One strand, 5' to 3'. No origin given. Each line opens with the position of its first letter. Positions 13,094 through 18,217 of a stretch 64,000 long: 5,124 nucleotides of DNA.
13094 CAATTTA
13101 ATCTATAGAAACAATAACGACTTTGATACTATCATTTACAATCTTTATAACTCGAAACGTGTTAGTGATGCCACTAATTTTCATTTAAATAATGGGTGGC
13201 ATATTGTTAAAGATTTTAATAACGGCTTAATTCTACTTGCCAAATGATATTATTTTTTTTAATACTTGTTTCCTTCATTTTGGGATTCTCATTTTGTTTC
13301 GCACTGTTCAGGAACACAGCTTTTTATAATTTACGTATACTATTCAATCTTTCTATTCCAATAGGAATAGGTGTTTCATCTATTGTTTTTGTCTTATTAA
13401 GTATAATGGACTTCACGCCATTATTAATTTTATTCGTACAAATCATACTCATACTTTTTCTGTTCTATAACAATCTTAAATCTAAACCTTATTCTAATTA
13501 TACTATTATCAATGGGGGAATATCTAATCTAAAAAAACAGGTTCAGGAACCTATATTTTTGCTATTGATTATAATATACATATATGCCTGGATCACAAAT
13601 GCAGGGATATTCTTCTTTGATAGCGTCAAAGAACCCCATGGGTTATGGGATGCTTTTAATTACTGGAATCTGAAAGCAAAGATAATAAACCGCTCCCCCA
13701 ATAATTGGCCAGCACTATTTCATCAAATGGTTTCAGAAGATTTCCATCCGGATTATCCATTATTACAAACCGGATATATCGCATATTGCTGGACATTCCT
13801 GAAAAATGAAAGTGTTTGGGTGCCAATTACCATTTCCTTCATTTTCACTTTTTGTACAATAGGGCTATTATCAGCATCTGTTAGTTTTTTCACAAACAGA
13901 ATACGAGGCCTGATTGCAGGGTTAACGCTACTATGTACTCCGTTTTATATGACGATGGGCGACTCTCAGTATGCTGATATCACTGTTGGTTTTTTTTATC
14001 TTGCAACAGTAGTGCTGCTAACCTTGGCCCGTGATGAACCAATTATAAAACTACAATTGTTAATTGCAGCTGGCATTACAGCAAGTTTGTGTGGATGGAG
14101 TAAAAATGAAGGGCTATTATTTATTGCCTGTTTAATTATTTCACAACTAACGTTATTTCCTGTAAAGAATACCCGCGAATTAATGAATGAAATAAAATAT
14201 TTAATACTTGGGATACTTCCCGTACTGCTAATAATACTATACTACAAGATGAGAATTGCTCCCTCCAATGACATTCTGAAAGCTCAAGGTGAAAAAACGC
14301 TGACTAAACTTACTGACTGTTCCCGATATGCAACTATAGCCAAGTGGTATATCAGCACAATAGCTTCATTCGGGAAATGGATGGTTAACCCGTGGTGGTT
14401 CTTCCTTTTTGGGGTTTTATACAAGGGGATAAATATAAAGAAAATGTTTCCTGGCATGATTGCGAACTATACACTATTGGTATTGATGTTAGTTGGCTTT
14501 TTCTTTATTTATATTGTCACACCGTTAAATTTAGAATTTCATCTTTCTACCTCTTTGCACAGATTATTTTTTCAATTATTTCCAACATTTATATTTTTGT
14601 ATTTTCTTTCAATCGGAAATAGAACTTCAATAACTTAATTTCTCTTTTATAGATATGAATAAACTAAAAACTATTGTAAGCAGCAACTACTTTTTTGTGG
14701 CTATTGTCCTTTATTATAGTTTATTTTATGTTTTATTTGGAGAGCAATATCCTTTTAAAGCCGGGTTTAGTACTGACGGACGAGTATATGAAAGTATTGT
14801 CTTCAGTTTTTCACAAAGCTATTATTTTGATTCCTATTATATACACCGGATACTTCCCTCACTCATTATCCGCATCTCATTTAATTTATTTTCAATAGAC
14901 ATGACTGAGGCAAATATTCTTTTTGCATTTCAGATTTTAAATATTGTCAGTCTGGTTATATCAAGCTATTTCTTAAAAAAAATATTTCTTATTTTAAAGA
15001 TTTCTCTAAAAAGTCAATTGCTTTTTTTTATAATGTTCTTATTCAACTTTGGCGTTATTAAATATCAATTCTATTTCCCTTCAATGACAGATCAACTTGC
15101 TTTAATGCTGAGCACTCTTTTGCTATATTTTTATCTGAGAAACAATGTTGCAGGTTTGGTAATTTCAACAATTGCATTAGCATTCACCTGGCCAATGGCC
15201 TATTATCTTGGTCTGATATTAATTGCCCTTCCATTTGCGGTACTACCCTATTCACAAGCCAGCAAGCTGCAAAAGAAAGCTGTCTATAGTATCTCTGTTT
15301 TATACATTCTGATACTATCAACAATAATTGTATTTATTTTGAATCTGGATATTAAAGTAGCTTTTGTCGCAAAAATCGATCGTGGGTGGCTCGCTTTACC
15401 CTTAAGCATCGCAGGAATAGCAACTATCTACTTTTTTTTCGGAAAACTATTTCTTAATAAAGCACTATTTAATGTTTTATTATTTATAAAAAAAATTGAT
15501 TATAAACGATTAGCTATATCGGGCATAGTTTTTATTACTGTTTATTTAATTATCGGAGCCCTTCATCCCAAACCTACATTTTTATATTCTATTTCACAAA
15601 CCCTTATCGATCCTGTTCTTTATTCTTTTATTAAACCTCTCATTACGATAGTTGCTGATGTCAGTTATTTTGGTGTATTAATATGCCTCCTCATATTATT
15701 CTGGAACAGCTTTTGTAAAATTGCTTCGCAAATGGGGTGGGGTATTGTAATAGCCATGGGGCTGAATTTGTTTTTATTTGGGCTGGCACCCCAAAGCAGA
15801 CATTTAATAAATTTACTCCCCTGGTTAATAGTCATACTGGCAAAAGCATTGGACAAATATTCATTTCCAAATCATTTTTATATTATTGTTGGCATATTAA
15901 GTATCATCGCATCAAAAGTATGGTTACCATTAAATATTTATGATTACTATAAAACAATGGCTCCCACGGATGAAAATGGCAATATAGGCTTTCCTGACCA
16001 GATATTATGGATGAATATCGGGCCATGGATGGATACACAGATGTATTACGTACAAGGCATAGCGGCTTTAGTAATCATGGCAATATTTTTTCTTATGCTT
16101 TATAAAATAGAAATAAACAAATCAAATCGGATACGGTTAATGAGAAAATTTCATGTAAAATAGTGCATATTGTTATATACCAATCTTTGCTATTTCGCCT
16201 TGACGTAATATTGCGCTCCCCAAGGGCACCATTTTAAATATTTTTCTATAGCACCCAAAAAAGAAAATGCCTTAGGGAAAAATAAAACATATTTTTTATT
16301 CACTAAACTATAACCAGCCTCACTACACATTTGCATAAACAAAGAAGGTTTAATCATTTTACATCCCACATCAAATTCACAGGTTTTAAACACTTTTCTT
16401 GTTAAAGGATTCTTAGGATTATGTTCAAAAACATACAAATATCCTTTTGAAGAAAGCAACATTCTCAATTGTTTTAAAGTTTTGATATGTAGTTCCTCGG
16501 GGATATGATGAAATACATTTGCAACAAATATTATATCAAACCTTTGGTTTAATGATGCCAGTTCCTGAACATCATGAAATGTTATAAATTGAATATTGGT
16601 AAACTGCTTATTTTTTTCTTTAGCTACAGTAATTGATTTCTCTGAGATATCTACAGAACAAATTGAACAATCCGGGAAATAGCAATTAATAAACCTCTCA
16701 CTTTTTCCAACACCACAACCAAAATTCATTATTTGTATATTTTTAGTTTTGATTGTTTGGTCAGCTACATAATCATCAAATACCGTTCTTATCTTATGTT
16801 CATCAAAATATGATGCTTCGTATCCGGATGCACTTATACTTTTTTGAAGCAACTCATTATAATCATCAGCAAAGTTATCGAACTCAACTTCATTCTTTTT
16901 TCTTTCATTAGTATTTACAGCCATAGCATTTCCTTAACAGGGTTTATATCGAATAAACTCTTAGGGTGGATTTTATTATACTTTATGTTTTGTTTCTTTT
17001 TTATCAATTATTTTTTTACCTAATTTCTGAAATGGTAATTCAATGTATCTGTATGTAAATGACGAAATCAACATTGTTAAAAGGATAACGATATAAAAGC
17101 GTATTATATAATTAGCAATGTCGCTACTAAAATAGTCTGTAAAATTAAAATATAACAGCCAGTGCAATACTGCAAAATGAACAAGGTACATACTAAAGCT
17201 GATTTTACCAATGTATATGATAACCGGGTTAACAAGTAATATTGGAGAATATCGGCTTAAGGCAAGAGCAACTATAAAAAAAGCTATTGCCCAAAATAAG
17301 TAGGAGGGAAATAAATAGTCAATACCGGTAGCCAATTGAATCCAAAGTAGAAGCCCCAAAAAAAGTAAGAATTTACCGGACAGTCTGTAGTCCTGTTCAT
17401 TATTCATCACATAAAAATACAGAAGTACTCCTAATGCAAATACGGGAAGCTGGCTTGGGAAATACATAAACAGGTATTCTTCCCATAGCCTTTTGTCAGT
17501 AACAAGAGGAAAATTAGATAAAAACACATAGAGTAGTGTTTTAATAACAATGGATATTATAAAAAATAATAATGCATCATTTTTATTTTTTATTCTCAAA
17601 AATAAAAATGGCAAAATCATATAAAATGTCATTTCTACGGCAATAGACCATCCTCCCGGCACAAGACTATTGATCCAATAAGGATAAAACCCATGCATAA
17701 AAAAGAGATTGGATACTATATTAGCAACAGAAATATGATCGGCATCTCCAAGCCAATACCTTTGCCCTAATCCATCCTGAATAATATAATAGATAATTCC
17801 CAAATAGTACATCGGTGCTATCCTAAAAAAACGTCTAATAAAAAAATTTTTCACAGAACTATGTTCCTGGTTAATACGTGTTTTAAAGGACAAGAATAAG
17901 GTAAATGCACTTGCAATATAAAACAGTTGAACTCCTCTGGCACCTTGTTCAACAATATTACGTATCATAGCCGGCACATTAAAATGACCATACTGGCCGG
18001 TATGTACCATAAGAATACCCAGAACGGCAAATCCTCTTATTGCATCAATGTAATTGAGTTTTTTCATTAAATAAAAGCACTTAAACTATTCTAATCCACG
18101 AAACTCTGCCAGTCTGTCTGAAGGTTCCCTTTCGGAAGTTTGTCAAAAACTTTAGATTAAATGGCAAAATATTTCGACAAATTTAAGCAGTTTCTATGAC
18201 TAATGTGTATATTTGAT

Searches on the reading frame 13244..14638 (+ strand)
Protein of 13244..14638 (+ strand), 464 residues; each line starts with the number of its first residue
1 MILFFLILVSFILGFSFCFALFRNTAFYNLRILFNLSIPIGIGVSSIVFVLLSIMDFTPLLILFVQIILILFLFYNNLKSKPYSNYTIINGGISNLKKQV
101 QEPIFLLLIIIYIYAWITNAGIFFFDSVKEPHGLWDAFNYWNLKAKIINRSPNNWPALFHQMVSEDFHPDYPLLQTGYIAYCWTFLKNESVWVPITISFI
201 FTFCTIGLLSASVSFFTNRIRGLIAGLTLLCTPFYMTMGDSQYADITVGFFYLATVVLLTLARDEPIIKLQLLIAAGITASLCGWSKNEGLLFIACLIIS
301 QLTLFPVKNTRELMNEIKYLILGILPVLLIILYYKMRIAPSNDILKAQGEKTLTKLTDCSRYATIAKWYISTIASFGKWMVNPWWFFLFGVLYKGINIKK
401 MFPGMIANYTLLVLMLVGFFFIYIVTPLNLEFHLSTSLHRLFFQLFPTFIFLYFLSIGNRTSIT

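Call 13: search_protein_families(library=pfam, proteins=[window:13244-14638:+], max_evalue=0.01)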
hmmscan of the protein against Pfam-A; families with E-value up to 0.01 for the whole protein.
window:13244-14638:+ (464 aa): 1 family
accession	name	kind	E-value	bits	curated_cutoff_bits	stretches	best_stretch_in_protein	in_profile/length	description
PF13231.12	PMT_2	-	5e-06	27.3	26.1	1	177-330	7-154/160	Dolichyl-phosphate-mannose-protein mannosyltransferase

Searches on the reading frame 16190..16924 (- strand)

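Call 13: search_protein_families(library=pfam, proteins=[window:16190-16924:-], max_evalue=0.01)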
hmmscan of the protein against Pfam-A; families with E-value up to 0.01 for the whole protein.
window:16190-16924:- (244 aa): 12 families
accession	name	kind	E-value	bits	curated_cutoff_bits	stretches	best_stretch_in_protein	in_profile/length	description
PF13847.12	Methyltransf_31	-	4.8e-15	55.9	27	1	60-202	2-143/145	Methyltransferase domain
PF08242.18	Methyltransf_12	-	1.4e-13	51.8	30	1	67-163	2-98/98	Methyltransferase domain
PF13649.12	Methyltransf_25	-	1.9e-13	51.3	27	1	65-161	1-97/97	Methyltransferase domain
PF08241.18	Methyltransf_11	-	4.2e-11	43.8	21.2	1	67-165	2-95/95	Methyltransferase domain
PF13489.12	Methyltransf_23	-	8e-11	42.4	27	1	58-207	19-161/164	Methyltransferase domain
PF01739.24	CheR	-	7.7e-07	29.2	27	1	115-165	123-173/195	CheR methyltransferase, SAM binding domain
PF05401.17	NodS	-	1.7e-06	28.4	24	1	38-163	24-142/201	Nodulation protein S (NodS)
PF05175.20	MTS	-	3.5e-05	24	23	1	59-183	28-158/170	Methyltransferase small domain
PF03848.20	TehB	-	0.00019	21.4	20.4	1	39-162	8-129/193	Tellurite resistance protein TehB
PF00891.24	Methyltransf_2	-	0.00072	19.4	22.3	1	64-168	65-167/210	O-methyltransferase domain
PF05891.18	Methyltransf_PK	-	0.00094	19.2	27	1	58-172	52-166/218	AdoMet dependent proline di-methyltransferase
PF06080.18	DUF938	-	0.001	19.3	27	1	43-166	12-138/202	Protein of unknown function (DUF938)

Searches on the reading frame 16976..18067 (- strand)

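Call 13: search_protein_families(library=pfam, proteins=[window:16976-18067:-], max_evalue=0.01)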
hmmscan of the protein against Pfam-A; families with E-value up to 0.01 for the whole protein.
window:16976-18067:- (363 aa): 1 family
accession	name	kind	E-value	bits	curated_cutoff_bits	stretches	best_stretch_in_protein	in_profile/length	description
PF01757.29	Acyl_transf_3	-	2.2e-26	93.2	31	1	5-339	2-325/326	Acyltransferase domain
